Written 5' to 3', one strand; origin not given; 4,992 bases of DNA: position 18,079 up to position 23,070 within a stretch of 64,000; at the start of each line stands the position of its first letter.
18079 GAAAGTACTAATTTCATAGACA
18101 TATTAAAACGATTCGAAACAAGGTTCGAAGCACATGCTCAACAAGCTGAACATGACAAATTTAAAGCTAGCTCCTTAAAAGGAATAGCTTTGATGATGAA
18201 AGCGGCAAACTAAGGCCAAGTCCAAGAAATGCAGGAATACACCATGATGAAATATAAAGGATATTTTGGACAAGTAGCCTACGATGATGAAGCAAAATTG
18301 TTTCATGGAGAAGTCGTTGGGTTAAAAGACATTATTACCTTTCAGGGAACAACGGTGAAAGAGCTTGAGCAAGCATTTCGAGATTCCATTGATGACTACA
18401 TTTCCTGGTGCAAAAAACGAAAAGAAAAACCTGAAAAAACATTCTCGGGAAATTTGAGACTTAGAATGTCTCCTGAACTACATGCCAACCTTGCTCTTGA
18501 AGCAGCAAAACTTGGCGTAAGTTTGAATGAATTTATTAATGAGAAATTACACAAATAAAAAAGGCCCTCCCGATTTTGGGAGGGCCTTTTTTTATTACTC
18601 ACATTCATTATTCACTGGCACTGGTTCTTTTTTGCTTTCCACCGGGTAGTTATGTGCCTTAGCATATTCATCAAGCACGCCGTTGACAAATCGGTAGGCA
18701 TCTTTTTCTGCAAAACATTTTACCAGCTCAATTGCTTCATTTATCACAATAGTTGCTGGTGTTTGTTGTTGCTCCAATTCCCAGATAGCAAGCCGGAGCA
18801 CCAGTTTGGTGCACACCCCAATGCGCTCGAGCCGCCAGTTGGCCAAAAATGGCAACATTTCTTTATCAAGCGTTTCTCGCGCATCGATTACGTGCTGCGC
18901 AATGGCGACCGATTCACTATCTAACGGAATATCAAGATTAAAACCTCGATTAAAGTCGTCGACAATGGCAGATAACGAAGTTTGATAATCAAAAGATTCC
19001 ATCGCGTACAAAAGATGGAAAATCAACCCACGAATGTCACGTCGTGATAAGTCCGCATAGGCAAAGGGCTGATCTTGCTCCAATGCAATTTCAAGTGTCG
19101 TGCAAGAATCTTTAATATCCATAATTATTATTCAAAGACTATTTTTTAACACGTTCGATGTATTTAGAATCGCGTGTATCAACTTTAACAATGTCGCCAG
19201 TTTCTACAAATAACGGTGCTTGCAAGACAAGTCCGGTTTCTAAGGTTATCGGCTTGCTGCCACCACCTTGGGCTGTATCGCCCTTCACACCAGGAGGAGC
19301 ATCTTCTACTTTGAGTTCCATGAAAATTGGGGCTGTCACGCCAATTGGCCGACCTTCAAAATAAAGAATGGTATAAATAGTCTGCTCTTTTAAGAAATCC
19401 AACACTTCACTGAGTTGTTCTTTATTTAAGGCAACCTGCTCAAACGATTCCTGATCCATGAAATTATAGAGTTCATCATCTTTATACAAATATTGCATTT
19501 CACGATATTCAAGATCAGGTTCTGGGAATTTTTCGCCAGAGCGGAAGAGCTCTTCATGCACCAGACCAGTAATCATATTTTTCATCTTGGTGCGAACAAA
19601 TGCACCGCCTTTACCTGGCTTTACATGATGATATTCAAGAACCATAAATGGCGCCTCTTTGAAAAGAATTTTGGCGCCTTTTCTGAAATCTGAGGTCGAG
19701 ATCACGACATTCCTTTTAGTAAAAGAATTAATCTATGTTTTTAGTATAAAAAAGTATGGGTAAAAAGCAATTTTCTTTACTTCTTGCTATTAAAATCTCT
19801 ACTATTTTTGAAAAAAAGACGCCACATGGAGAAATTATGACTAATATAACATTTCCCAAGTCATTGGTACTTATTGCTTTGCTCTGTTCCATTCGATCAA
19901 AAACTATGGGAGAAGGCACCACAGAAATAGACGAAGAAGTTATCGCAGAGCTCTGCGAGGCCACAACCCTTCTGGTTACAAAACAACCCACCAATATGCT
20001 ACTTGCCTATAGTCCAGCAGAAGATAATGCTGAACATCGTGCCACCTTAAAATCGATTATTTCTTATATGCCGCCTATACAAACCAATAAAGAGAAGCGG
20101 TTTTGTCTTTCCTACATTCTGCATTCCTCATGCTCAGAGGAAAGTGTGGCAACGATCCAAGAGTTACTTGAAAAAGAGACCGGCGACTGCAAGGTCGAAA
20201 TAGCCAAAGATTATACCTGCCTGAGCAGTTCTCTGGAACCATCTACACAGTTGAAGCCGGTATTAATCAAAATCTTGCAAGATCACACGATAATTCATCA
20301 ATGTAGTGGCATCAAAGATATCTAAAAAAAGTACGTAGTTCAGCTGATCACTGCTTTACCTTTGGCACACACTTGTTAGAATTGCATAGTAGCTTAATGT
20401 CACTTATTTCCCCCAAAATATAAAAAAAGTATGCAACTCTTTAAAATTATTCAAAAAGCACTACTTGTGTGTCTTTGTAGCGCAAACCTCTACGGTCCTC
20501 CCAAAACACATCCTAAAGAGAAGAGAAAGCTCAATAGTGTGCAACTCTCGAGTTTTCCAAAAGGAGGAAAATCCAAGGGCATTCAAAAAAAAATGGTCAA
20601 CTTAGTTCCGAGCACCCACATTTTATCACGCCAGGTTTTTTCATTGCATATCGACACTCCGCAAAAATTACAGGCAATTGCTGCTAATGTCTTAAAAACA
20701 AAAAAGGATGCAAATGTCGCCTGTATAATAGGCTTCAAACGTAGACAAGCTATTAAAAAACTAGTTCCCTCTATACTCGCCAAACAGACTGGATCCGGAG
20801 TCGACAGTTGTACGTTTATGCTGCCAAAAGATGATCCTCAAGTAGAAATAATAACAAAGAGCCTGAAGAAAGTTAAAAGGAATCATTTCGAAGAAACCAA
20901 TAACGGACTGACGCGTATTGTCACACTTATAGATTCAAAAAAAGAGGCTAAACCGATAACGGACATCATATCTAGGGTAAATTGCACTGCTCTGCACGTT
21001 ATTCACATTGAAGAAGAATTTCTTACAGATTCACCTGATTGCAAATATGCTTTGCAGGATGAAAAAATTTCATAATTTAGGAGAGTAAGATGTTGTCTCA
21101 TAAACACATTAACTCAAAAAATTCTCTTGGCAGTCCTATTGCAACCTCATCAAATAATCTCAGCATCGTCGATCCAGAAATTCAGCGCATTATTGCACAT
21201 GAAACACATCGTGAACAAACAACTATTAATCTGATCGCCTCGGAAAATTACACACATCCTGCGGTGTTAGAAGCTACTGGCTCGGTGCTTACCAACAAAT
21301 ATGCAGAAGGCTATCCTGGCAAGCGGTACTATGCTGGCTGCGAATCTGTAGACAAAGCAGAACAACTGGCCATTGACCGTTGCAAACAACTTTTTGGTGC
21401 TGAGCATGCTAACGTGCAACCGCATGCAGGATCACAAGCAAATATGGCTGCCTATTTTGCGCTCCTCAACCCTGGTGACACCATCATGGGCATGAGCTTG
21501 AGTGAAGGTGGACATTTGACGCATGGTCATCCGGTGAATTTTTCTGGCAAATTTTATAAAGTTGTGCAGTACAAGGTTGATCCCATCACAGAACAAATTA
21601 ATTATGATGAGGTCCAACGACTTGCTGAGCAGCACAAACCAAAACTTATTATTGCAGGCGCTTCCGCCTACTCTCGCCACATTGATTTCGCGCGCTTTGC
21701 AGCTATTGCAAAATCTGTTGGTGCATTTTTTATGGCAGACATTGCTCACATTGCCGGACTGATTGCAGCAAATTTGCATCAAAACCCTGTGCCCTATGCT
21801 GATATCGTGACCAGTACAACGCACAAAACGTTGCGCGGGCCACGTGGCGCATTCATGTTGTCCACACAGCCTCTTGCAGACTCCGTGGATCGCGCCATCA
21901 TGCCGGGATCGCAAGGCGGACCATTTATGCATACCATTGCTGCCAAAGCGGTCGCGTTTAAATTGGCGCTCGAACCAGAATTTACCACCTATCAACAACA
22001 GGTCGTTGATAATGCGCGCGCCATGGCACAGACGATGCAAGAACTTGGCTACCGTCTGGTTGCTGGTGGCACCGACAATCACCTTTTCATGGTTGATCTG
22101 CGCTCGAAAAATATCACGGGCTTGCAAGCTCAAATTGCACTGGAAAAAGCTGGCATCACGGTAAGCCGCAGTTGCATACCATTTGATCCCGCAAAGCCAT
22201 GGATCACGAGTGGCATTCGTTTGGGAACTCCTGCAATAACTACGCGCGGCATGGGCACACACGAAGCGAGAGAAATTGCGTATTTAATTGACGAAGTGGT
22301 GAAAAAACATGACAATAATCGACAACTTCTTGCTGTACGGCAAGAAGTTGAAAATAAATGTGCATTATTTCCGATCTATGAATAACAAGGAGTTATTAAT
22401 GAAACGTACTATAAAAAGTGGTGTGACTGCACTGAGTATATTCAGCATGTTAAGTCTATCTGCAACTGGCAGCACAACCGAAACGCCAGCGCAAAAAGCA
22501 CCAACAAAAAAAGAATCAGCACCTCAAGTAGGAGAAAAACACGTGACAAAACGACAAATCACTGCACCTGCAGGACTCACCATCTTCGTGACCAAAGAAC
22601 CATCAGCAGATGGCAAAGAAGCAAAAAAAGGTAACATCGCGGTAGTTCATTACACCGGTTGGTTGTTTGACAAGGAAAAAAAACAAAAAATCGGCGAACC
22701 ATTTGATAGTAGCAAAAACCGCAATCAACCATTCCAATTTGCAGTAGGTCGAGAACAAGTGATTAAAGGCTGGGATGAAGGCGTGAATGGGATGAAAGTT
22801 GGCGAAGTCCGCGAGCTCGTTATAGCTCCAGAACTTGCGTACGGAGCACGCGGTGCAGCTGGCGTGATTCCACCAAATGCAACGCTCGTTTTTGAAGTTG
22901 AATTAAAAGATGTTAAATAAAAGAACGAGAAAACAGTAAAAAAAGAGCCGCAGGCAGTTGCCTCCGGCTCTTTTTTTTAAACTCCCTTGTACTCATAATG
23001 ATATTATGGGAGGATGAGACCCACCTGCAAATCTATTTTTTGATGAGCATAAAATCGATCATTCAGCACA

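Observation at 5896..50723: A 28-nt REP-like unit dispersed 8 times, three times in frame inside coding sequence (RPE-like behaviour) and acting as a host for nested insertions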

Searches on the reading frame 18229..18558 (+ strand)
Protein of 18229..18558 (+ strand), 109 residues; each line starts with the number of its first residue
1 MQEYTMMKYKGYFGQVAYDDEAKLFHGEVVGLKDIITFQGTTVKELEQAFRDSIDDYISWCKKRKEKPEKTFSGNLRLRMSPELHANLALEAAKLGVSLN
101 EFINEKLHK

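Call 93: search_protein_families(library=pfam, proteins=[window:18229-18558:+], max_evalue=0.00001)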
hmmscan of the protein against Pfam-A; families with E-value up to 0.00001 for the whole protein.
window:18229-18558:+ (109 aa): 1 family
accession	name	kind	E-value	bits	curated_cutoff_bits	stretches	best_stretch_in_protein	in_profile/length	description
PF05534.18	HicB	-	2.5e-20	72.6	21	1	57-107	1-51/51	HicB family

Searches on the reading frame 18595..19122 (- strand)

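Call 93: search_protein_families(library=pfam, proteins=[window:18595-19122:-], max_evalue=0.00001)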
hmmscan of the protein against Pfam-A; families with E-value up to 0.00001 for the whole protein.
window:18595-19122:- (175 aa): 1 family
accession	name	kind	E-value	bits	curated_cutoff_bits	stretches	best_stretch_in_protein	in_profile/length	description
PF01029.23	NusB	-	3.9e-23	82.7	23.1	1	30-155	3-133/133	NusB family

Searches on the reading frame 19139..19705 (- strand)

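Call 93: search_protein_families(library=pfam, proteins=[window:19139-19705:-], max_evalue=0.00001)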
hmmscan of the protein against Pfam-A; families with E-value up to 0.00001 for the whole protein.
window:19139-19705:- (188 aa): 3 families
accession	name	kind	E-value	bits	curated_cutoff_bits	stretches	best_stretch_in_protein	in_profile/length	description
PF09285.17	Elong-fact-P_C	-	1e-23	83.2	25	1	130-185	2-56/56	Elongation factor P, C-terminal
PF08207.18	EFP_N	-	2.6e-23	82.2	23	1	3-60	1-58/58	Elongation factor P (EF-P) KOW-like domain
PF01132.26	EFP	-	1.4e-21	76.6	27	1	68-121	1-54/54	Elongation factor P (EF-P) OB domain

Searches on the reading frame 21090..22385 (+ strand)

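Call 93: search_protein_families(library=pfam, proteins=[window:21090-22385:+], max_evalue=0.00001)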
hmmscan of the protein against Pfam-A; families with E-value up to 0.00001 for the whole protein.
window:21090-22385:+ (431 aa): 1 family
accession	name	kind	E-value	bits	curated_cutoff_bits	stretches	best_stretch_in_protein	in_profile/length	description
PF00464.25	SHMT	-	2.1e-160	534.1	27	1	25-399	2-398/399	Serine hydroxymethyltransferase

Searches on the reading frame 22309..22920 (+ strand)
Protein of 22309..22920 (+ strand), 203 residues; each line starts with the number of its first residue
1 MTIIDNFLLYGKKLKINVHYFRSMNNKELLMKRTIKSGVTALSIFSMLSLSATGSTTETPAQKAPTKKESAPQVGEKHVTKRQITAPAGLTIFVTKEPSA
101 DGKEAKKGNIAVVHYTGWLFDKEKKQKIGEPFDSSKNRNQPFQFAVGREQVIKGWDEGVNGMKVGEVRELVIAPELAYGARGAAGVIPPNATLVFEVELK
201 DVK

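Call 93: search_protein_families(library=pfam, proteins=[window:22309-22920:+], max_evalue=0.00001)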
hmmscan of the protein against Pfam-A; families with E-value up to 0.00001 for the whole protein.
window:22309-22920:+ (203 aa): 1 family
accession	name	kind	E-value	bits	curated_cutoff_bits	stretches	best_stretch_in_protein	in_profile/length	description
PF00254.34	FKBP_C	-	6.4e-34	116.6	21.1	1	103-200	2-94/94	FKBP-type peptidyl-prolyl cis-trans isomerase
